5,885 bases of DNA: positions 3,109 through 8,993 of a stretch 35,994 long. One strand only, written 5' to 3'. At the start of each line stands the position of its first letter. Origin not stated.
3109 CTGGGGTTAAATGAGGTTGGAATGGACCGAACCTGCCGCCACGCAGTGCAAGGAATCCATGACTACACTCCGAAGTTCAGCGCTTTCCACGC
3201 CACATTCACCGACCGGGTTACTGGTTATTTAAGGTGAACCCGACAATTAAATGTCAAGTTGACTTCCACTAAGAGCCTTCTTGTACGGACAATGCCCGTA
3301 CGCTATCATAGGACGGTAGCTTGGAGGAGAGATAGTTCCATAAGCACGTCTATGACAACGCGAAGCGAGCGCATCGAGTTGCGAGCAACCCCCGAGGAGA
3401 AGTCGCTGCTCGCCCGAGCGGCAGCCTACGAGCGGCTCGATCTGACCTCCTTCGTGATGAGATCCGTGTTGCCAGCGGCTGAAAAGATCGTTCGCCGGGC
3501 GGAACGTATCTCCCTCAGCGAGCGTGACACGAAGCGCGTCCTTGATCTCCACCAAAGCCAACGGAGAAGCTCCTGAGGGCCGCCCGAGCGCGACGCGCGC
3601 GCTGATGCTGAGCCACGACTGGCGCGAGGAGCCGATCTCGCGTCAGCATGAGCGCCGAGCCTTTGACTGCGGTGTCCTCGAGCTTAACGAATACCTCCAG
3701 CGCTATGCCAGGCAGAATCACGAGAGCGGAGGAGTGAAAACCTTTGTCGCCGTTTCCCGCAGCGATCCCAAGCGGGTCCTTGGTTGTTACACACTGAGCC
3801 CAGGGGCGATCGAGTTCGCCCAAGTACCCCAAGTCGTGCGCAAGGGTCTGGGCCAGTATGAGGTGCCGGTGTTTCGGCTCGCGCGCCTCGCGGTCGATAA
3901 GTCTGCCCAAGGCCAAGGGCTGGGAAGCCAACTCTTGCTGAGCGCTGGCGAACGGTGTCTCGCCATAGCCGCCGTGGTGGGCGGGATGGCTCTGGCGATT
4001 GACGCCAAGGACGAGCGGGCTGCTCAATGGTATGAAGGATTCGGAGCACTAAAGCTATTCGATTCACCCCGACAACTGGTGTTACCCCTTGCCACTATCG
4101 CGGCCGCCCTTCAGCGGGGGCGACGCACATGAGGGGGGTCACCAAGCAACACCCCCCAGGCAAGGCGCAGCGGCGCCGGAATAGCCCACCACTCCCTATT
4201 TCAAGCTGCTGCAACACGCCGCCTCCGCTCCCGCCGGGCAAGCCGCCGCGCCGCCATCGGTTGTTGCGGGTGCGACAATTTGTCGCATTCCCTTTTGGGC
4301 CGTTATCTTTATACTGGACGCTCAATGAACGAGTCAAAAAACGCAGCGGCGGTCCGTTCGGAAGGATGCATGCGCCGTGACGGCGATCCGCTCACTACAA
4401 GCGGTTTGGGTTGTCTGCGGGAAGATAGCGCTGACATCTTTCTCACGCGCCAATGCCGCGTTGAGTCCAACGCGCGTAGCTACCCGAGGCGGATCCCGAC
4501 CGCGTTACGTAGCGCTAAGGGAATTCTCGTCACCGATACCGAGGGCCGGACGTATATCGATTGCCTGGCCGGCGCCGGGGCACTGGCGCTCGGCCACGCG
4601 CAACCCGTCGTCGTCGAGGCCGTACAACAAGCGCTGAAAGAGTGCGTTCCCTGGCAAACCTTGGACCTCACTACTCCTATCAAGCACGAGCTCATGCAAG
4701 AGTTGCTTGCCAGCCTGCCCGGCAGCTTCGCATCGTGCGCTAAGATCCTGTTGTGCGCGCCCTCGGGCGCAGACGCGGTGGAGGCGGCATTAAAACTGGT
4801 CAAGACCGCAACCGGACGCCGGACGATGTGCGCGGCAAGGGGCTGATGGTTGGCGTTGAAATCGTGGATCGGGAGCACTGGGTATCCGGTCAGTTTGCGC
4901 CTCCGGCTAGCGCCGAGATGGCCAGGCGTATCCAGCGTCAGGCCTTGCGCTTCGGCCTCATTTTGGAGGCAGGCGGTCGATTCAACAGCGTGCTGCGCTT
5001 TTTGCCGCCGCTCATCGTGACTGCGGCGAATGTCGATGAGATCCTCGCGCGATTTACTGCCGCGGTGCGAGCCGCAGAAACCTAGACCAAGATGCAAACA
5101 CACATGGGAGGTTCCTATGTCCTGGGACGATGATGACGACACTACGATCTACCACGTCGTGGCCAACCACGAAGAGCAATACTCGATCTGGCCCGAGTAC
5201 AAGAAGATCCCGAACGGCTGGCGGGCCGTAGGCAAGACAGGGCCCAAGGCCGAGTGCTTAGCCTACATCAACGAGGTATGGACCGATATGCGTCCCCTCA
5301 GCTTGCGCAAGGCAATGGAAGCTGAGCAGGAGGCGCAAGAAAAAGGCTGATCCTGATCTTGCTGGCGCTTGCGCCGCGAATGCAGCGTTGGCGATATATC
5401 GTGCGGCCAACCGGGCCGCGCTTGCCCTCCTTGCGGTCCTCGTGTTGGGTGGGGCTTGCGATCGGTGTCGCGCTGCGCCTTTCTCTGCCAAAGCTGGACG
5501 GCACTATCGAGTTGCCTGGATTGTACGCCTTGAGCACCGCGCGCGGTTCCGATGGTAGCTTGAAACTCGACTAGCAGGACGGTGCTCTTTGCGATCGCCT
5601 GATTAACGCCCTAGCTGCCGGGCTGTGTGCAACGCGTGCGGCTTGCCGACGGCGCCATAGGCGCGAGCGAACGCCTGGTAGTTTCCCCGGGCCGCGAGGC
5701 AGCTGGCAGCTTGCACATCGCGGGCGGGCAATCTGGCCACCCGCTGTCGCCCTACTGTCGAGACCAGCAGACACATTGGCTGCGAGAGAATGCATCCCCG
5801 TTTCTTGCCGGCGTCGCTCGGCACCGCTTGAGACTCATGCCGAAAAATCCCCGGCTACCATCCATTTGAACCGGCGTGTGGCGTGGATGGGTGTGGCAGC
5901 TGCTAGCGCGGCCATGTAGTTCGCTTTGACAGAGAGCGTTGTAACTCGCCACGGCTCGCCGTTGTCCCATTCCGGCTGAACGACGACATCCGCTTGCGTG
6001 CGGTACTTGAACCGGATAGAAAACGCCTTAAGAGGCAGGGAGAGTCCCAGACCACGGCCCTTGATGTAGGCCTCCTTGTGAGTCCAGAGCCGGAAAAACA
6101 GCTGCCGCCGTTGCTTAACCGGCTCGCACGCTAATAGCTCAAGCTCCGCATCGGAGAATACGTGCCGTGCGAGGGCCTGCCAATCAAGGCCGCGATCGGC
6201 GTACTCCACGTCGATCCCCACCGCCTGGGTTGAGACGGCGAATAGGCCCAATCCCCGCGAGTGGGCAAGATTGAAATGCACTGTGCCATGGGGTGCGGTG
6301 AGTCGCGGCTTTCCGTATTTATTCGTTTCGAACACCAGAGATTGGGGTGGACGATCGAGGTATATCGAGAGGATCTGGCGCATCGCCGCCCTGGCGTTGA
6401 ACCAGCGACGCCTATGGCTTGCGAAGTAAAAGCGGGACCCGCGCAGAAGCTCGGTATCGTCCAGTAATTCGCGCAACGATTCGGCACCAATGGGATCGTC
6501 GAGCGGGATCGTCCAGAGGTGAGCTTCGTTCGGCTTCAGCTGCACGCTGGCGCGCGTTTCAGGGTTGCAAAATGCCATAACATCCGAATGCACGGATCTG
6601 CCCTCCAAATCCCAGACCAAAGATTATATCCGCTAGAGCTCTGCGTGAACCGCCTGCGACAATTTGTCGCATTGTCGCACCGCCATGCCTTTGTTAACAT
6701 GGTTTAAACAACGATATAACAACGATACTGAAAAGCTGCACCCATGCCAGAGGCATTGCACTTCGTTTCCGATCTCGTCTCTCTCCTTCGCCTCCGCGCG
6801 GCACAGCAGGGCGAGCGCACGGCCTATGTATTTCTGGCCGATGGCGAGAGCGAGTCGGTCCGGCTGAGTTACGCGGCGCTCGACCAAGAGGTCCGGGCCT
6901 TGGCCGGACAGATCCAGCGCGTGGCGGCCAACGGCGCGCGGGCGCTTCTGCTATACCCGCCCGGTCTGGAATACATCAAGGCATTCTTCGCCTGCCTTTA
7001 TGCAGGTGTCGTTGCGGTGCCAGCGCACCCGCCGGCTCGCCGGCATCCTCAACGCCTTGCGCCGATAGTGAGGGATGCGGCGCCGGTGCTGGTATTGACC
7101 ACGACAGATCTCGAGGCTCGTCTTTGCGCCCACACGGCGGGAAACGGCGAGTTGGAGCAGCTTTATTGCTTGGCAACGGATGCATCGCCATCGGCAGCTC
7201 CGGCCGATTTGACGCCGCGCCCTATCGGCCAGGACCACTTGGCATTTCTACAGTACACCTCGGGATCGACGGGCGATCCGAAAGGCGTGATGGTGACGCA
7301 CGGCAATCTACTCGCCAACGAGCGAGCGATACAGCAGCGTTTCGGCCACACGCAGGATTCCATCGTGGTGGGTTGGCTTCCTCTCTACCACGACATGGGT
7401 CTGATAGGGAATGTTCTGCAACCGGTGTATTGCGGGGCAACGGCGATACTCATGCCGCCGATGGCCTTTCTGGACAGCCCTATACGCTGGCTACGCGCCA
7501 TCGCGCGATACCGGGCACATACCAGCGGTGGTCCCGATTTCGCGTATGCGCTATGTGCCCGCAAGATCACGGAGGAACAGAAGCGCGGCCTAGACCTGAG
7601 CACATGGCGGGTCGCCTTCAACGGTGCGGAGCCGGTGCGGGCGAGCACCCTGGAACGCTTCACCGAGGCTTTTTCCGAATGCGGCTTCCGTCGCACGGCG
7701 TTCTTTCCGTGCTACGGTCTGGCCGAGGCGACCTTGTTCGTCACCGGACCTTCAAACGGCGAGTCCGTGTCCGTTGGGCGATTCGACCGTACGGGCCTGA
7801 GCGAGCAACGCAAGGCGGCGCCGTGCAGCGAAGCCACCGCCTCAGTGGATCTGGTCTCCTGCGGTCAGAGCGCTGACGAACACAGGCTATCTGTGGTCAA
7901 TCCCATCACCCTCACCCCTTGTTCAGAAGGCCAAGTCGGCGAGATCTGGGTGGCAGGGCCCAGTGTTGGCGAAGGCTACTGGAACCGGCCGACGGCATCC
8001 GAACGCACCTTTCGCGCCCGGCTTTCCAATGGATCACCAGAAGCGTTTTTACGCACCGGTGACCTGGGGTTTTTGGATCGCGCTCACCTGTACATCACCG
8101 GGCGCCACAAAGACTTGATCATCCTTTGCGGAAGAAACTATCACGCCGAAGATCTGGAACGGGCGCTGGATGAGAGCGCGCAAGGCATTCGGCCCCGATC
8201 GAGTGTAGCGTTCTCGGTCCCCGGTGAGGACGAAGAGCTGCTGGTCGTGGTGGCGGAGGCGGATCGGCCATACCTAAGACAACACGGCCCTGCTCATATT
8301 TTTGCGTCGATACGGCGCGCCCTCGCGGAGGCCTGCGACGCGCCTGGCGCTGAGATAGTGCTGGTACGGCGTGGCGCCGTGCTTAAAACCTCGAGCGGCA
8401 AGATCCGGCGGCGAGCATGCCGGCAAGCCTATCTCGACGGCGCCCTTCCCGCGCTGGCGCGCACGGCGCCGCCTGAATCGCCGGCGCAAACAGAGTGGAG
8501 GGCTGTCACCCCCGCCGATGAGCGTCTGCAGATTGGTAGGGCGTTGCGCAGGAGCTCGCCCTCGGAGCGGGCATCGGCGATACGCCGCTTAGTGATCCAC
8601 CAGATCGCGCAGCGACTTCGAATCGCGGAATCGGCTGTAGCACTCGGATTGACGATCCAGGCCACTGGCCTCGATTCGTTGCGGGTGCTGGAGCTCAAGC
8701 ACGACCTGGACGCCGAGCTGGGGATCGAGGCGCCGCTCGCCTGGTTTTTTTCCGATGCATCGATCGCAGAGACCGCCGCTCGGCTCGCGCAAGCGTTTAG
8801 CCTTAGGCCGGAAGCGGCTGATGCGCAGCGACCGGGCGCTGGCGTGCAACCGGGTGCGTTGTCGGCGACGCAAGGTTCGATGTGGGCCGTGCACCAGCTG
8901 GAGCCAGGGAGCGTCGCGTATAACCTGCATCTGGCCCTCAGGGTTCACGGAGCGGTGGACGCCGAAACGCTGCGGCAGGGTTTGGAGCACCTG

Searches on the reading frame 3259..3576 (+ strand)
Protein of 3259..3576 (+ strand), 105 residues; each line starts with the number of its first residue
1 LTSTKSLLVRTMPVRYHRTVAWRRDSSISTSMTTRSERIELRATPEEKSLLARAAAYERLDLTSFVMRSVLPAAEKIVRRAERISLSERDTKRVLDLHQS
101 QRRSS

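Call 27: search_protein_families(library=pfam, proteins=[window:3259-3576:+], max_evalue=0.01)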
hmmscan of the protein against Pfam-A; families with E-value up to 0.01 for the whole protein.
window:3259-3576:+ (105 aa): 2 families
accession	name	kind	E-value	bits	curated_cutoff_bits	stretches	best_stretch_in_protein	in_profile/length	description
PF08681.18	TacA1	-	1.2e-17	64.1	21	1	38-96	1-59/80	Antitoxin TacA 1-like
PF21983.2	NikA-like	-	0.001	19.6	27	1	35-73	3-41/72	Mobilization protein NikA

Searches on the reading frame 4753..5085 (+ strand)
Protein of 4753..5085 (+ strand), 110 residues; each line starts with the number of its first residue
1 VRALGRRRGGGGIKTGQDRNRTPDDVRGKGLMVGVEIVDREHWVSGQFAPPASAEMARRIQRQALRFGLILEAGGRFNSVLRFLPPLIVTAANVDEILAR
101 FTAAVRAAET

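Call 27: search_protein_families(library=pfam, proteins=[window:4753-5085:+], max_evalue=0.01)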
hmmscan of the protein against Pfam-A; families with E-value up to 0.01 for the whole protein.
window:4753-5085:+ (110 aa): 1 family
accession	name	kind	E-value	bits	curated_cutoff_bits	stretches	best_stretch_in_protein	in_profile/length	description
PF00202.27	Aminotran_3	-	2.1e-09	37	30.5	1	17-104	330-402/403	Aminotransferase class-III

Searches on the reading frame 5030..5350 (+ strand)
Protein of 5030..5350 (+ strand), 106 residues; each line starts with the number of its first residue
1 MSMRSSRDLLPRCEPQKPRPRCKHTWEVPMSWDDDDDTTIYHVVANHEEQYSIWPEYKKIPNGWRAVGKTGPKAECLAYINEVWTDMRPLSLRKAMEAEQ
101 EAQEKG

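Call 27: search_protein_families(library=pfam, proteins=[window:5030-5350:+], max_evalue=0.01)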
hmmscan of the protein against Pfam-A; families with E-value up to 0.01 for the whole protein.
window:5030-5350:+ (106 aa): 1 family
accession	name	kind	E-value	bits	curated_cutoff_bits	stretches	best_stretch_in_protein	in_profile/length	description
PF03621.18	MbtH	-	3.1e-24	84.6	27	1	30-82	1-53/53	MbtH-like protein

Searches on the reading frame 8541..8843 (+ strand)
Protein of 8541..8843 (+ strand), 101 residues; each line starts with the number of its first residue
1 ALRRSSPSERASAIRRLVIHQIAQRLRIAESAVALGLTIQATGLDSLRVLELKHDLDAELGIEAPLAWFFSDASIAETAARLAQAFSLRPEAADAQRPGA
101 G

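Call 84: search_protein_families(library=pfam, proteins=[window:8541-8843:+], max_evalue=0.001)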
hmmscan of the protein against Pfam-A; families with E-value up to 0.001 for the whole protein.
window:8541-8843:+ (101 aa): 2 families
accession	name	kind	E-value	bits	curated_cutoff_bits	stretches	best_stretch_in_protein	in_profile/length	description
PF00550.31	PP-binding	-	1.9e-08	34.8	20.8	1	18-82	3-67/67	Phosphopantetheine attachment site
PF23297.2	ACP_SdgA_C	-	1.8e-07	31.6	27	1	8-89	5-86/95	Highly reducing polyketide synthase sdgA, C-terminal ACP domain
